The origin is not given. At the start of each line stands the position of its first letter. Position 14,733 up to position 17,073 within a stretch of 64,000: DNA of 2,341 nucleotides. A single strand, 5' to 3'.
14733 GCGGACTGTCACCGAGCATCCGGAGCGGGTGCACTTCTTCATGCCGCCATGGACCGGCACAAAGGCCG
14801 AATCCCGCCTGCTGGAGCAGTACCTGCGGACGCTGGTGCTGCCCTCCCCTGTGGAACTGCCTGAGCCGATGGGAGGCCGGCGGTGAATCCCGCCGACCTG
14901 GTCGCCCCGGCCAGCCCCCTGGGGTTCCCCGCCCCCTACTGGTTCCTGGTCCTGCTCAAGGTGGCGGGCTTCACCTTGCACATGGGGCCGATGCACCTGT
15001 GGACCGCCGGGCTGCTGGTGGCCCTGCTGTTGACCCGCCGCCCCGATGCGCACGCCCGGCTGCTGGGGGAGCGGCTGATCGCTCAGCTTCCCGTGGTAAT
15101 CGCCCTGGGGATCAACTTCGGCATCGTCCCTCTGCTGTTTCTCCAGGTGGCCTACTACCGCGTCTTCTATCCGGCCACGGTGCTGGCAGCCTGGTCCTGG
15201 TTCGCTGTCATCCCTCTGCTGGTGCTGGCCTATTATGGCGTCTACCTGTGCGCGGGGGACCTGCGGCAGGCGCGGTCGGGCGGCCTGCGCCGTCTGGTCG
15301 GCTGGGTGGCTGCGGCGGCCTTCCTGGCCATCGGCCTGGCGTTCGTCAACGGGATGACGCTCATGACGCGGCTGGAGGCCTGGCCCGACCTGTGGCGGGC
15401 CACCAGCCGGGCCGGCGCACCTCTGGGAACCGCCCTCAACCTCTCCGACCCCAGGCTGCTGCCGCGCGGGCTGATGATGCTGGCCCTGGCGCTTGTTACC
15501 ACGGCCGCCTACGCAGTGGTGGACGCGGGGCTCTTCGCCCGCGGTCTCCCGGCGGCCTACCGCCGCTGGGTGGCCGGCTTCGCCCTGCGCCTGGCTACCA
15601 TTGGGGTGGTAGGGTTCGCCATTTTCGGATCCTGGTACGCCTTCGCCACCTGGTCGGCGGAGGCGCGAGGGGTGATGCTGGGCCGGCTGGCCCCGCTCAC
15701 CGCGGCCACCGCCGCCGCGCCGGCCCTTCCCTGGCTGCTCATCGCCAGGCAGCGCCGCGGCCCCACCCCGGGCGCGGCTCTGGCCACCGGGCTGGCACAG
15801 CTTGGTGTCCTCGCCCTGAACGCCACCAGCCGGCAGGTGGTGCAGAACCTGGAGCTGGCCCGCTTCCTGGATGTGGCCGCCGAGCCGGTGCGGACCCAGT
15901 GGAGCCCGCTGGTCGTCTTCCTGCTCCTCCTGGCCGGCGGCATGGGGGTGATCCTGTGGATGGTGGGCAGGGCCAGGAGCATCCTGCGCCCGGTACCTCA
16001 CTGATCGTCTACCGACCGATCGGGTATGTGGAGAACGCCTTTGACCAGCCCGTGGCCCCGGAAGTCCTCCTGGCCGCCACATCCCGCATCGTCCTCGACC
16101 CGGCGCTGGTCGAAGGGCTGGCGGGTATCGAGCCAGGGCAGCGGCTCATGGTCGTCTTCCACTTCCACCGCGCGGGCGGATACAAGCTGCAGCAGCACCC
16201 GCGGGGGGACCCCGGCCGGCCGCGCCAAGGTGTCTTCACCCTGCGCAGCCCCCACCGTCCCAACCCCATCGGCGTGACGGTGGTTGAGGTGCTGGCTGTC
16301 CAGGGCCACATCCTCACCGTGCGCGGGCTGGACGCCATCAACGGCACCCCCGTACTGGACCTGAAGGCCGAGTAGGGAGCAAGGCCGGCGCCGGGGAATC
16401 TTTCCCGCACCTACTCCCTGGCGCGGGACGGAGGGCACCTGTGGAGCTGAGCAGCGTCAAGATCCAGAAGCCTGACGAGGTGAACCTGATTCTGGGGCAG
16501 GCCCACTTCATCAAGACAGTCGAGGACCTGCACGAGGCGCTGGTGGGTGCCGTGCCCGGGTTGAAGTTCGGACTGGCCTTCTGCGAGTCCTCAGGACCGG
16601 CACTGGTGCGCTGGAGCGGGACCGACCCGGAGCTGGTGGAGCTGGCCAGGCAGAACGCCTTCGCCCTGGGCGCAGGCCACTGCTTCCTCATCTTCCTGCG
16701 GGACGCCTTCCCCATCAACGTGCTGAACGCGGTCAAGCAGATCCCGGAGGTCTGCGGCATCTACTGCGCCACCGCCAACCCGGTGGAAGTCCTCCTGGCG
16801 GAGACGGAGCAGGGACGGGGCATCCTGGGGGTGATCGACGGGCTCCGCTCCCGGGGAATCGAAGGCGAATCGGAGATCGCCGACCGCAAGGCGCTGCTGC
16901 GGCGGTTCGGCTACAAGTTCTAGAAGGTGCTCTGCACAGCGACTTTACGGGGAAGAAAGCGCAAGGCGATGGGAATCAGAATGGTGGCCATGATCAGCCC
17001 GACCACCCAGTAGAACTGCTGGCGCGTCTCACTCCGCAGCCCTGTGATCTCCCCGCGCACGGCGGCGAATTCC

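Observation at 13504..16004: Cytochrome bd-like membrane subunit fused to a C-terminal c-type heme domain, coupled to a second polytopic subunit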

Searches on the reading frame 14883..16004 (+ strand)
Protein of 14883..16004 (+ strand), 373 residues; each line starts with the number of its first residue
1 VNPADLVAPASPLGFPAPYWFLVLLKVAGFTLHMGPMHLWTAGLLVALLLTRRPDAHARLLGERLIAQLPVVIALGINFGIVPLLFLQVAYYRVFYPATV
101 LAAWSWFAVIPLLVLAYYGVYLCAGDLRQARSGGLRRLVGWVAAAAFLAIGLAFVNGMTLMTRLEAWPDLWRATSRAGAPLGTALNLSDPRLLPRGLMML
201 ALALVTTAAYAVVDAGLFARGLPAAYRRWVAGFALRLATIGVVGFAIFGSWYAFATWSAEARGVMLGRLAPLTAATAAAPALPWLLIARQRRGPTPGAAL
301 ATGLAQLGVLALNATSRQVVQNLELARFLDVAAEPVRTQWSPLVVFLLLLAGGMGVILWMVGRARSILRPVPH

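Call 3: search_protein_families(library=pfam, proteins=[window:14883-16004:+], max_evalue=0.1)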
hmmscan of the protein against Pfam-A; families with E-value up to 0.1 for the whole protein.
window:14883-16004:+ (373 aa): 0 families

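Call 4: search_protein_families(library=ncbifam, proteins=[window:14883-16004:+], max_evalue=0.1)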
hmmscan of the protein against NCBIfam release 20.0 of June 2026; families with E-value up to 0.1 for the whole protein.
window:14883-16004:+ (373 aa): 0 families

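Call 6: search_solved_structures(query=window:14883-16004:+, max_evalue=10, show_alignments=2)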
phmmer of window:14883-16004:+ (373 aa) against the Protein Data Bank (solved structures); distinct sequences matched with E-value up to 10: 1.
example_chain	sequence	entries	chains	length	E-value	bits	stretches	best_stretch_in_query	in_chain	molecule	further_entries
9iot_z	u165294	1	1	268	1.2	11.6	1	245-328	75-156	Ribonuclease I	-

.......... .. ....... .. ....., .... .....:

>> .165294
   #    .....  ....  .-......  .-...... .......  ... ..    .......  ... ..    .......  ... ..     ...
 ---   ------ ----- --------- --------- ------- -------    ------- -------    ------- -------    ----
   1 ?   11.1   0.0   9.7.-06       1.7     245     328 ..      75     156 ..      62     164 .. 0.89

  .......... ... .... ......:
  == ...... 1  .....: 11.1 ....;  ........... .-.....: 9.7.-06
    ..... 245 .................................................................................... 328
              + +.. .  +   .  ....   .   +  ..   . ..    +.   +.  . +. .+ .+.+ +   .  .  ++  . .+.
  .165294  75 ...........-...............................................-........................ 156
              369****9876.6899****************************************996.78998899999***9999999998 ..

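Call 11: find_homologous_proteins(query=window:14883-16004:+, max_evalue=0.001)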
Query window:14883-16004:+ (373 aa): 670 proteins with E <= 0.001 among 8000 candidates; the best 120 are listed.
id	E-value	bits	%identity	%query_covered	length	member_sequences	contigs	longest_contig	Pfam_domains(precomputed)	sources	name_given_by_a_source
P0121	7.3e-210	715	91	100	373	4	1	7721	-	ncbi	-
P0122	9.2e-134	465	61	99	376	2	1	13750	-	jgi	-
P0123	7.2e-133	462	62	98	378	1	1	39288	-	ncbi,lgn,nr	ncbi:MAG: hypothetical protein QN178_11815 [Armatimonadota bacterium]|nr:hypothetical protein [Armat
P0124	1.1e-132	461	62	97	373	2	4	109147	-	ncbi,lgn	-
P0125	2.0e-132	460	62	97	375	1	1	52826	-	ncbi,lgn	-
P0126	2.0e-132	460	62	97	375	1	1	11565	-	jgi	-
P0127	3.6e-132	459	61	97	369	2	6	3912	-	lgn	-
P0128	5.7e-132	459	62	97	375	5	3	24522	-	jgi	jgi:hypothetical protein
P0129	7.3e-132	458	62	98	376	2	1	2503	-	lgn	-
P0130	1.4e-131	457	61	98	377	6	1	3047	-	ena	-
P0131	2.6e-131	456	60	97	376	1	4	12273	-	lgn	-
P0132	3.0e-131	456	59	97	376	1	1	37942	-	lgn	-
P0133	8.3e-131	455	61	98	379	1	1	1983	-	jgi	jgi:hypothetical protein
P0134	9.2e-131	455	60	97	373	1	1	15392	-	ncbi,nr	ncbi:MAG: hypothetical protein K6T71_00235 [Candidatus Bipolaricaulota bacterium]|nr:hypothetical pr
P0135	1.0e-130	455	60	97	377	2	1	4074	-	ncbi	-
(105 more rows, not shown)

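Call 16: search_solved_structures(query=A2, max_evalue=10, show_alignments=2)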
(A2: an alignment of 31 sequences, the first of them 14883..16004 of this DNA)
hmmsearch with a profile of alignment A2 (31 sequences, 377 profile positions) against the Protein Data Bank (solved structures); distinct sequences matched with E-value up to 10: 0.

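Call 37: predict_structure(alignment_id=A2)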
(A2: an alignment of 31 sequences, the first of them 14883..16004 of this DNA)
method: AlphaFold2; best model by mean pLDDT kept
length: 373 residues; sequences in the alignment: 31
mean_pLDDT: 82.6   pTM: 0.85
mean pLDDT of the five models: 82.6, 78.7, 78.5, 78.4, 77.1
residues with pLDDT >= 90: 132; 70-90: 176; 50-70: 60; < 50: 5
segments of 3 or more residues with pLDDT < 50: 369-373
pLDDT, mean of each block of 10 residues (from residue 1): 64 69 80 87 93 91 87 70 61 74 80 86 73 73 90 83 81 79 83 92 97 92 94 98 97 91 93 95 97 92 96 89 75 62 71 75 61 35
secondary structure, 60 per line:
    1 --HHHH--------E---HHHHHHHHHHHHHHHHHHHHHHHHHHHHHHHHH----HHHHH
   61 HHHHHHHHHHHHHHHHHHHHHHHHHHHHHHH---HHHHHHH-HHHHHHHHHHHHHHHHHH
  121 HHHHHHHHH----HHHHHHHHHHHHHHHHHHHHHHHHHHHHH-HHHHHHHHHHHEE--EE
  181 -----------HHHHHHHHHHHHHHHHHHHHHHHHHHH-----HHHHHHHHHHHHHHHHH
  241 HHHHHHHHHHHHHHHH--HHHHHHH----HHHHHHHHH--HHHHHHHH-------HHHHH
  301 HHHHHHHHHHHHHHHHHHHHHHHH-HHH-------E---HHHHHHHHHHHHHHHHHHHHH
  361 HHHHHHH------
elements in order: H3-6 H19-51 H56-91 H95-101 H103-129 H134-162 H164-174 H192-218 H224-256 H259-265 H270-278 H281-288 H296-324 H340-367

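Call 42: fold_search(model_id=the predicted structure, library=pdb)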
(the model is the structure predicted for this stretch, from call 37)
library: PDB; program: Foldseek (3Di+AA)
matches with E <= 10: 371; with E <= 0.001: 7
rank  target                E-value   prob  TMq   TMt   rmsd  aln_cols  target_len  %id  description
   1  8b4o_B                7.8e-05  1.00  0.56  0.61   6.3       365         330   17  Cryo-EM structure of cytochrome bd oxidase from C. glutamicum (released 2022-12-28)
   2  9r2g_A                1.0e-04  1.00  0.60  0.60   6.4       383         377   15  Cytochrome bd II oxidase qOR-2 type from Mycobacterium smegmatis (released 2026-03-04)
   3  7d5i_B                3.3e-04  1.00  0.55  0.58   6.5       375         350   15  Structure of Mycobacterium smegmatis bd complex in the apo-form. (released 2021-06-23)
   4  9r2g_D                3.9e-04  1.00  0.60  0.67   5.9       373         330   15  Cytochrome bd II oxidase qOR-2 type from Mycobacterium smegmatis (released 2026-03-04)
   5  8b4o_A                5.0e-04  1.00  0.62  0.54   7.7       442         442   12  Cryo-EM structure of cytochrome bd oxidase from C. glutamicum (released 2022-12-28)
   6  7ose_B                7.3e-04  1.00  0.58  0.57   6.5       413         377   15  cytochrome bd-II type oxidase with bound aurachin D (released 2021-11-17)
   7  9fka_B                9.7e-04  1.00  0.59  0.62   5.9       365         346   16  Cryo-EM structure of the reduced cytochrome bd oxidase from M. tuberculosis (released 2025-02-12)
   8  7nkz_B                1.0e-03  1.00  0.54  0.58   6.6       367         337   16  Cryo-EM structure of the cytochrome bd oxidase from M. tuberculosis at 2.5 A resolution (released 2021-09-22)
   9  6rx4_A                1.1e-03  1.00  0.63  0.51   7.9       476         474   11  THE STRUCTURE OF BD OXIDASE FROM ESCHERICHIA COLI (released 2019-11-20)
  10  6rko_B                1.1e-03  1.00  0.57  0.56   6.5       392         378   13  Cryo-EM structure of the E. coli cytochrome bd-I oxidase at 2.68 A resolution (released 2019-10-16)
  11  5doq_A                1.1e-03  1.00  0.58  0.51   6.7       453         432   14  The structure of bd oxidase from Geobacillus thermodenitrificans (released 2016-05-04)
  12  7oy2_B                1.3e-03  1.00  0.54  0.54   7.1       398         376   15  High resolution structure of cytochrome bd-II oxidase from E. coli (released 2021-12-15)
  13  6rx4_B                1.9e-03  1.00  0.53  0.52   7.9       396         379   13  THE STRUCTURE OF BD OXIDASE FROM ESCHERICHIA COLI (released 2019-11-20)
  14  7oy2_C                2.0e-03  1.00  0.64  0.55   8.2       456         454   11  High resolution structure of cytochrome bd-II oxidase from E. coli (released 2021-12-15)
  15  6rko_A                4.6e-03  1.00  0.62  0.54   7.5       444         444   12  Cryo-EM structure of the E. coli cytochrome bd-I oxidase at 2.68 A resolution (released 2019-10-16)
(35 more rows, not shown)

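Call 58: search_protein_families(library=pfam, alignment_id=A2, max_evalue=10)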
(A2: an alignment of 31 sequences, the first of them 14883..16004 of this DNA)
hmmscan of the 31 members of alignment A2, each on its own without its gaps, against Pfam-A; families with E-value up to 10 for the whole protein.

A. member 1, window:14883-16004:+ (373 aa): 0 families

B. families by the number of members that match (of 31 scanned): 11 families
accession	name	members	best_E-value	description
PF20342.3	DUF6637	2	0.056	Family of unknown function (DUF6637)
PF12693.12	GspL_C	2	0.3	GspL periplasmic domain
PF20381.4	Rv1476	2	1.3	Membrane protein Rv1476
PF11190.13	DUF2976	1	0.087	Protein of unknown function (DUF2976)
PF01393.25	Chromo_shadow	1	0.19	Chromo shadow domain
PF09500.16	YiiD_C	1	0.33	Putative thioesterase (yiiD_Cterm)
PF10066.14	DUF2304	1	1.3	Uncharacterized conserved protein (DUF2304)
PF10907.13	DUF2749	1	6.9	Protein of unknown function (DUF2749)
PF13965.12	SID-1_RNA_chan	1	7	dsRNA-gated channel SID-1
PF16028.10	SLC3A2_N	1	8.3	Solute carrier family 3 member 2 N-terminus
PF02322.20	Cyt_bd_oxida_II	1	9.9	Cytochrome bd terminal oxidase subunit II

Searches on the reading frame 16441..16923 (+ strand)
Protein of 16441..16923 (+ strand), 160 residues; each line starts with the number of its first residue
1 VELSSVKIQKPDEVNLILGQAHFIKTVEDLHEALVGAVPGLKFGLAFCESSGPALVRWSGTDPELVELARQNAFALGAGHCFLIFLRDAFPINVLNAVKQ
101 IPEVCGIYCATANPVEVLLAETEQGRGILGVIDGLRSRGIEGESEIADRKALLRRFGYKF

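Call 3: search_protein_families(library=pfam, proteins=[window:16441-16923:+], max_evalue=0.1)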
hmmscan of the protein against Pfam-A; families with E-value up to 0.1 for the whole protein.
window:16441-16923:+ (160 aa): 1 family
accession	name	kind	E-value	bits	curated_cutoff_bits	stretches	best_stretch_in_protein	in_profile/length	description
PF04008.19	Adenosine_kin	-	7.9e-74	247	25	1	6-159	1-154/154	Adenosine specific kinase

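Call 4: search_protein_families(library=ncbifam, proteins=[window:16441-16923:+], max_evalue=0.1)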
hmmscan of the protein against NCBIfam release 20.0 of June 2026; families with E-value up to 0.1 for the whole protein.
window:16441-16923:+ (160 aa): 0 families
